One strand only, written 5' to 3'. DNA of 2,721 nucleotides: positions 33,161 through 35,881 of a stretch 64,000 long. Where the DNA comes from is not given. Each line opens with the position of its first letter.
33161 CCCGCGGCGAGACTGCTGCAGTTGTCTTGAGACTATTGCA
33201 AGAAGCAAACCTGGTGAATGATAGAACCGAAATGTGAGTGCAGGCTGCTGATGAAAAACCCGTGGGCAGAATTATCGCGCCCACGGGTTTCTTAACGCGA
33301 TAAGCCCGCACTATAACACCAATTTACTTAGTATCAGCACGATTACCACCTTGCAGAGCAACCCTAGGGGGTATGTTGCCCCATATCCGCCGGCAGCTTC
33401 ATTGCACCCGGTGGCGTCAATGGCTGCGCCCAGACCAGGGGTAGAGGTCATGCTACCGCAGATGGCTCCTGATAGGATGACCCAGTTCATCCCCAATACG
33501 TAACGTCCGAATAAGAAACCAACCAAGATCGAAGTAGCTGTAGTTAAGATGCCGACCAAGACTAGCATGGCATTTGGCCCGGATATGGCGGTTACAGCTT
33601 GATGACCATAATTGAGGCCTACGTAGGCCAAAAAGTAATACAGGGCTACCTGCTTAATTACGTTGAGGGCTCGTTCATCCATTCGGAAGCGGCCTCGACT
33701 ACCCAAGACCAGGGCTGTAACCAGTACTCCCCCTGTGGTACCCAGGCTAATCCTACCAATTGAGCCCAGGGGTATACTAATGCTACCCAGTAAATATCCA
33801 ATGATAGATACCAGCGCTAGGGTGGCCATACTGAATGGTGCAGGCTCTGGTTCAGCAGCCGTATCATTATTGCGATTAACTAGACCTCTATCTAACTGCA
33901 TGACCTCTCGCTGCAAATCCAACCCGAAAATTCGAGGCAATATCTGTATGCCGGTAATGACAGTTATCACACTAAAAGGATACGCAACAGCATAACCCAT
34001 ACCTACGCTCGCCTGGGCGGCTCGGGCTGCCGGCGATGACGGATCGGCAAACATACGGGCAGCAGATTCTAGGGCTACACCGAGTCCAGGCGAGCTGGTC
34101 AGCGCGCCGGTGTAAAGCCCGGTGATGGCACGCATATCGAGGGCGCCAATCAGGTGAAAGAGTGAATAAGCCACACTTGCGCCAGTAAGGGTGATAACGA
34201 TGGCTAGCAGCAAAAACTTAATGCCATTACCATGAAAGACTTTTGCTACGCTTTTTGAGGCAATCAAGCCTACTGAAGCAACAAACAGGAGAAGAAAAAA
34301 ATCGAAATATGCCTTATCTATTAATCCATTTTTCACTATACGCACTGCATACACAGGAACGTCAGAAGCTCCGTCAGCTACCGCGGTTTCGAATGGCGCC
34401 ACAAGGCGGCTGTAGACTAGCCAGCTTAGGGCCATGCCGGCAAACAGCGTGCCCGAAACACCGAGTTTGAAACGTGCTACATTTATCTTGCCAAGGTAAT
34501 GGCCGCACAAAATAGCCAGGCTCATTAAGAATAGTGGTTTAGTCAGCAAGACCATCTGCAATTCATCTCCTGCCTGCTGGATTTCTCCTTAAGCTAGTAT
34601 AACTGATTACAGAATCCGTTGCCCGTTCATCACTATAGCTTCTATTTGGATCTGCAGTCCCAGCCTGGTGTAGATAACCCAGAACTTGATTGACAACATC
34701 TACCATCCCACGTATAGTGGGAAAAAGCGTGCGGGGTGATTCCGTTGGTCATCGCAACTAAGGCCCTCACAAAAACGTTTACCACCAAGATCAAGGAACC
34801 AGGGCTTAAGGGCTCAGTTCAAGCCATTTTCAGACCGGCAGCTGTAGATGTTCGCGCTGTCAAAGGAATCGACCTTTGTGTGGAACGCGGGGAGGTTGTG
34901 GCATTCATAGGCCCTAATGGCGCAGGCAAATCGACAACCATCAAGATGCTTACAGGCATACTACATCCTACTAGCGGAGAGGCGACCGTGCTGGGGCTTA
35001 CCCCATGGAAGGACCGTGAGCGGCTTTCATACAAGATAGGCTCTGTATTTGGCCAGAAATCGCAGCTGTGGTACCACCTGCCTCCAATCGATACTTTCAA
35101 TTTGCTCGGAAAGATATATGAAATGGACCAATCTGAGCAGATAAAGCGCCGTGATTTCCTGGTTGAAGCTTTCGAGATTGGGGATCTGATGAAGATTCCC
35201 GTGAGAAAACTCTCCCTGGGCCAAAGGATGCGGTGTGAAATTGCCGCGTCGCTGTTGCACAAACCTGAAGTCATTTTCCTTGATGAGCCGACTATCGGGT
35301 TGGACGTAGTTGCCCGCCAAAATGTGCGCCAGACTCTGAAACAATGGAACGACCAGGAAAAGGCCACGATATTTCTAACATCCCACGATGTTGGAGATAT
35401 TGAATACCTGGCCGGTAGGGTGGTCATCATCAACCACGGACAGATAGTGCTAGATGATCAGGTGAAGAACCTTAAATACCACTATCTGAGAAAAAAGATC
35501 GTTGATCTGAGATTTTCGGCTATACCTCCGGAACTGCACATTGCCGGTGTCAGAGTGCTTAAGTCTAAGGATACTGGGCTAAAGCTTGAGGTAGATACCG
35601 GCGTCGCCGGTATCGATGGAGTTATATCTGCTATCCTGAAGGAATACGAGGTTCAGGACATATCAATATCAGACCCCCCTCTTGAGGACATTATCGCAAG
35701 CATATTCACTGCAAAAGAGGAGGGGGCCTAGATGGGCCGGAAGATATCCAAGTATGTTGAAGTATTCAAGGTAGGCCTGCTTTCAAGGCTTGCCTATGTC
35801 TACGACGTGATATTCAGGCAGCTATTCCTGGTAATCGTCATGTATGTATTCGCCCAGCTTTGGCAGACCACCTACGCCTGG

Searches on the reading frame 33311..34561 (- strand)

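Call 57: search_protein_families(library=pfam, proteins=[window:33311-34561:-], max_evalue=0.00001)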
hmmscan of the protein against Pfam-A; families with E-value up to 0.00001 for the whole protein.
window:33311-34561:- (416 aa): 1 family
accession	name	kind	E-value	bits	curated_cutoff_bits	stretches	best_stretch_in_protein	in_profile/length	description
PF06826.17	Asp-Al_Ex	-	5.1e-61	205.8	27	2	248-412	2-166/167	Predicted Permease Membrane Region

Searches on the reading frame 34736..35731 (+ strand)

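Call 57: search_protein_families(library=pfam, proteins=[window:34736-35731:+], max_evalue=0.00001)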
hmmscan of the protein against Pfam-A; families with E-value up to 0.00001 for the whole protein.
window:34736-35731:+ (331 aa): 2 families
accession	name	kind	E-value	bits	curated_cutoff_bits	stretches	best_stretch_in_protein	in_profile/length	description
PF00005.33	ABC_tran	-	4.4e-27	95.8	25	1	43-186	2-136/137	ABC transporter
PF13304.12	AAA_21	-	1.4e-12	48.7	27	1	99-218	177-299/304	AAA domain, putative AbiEii toxin, Type IV TA system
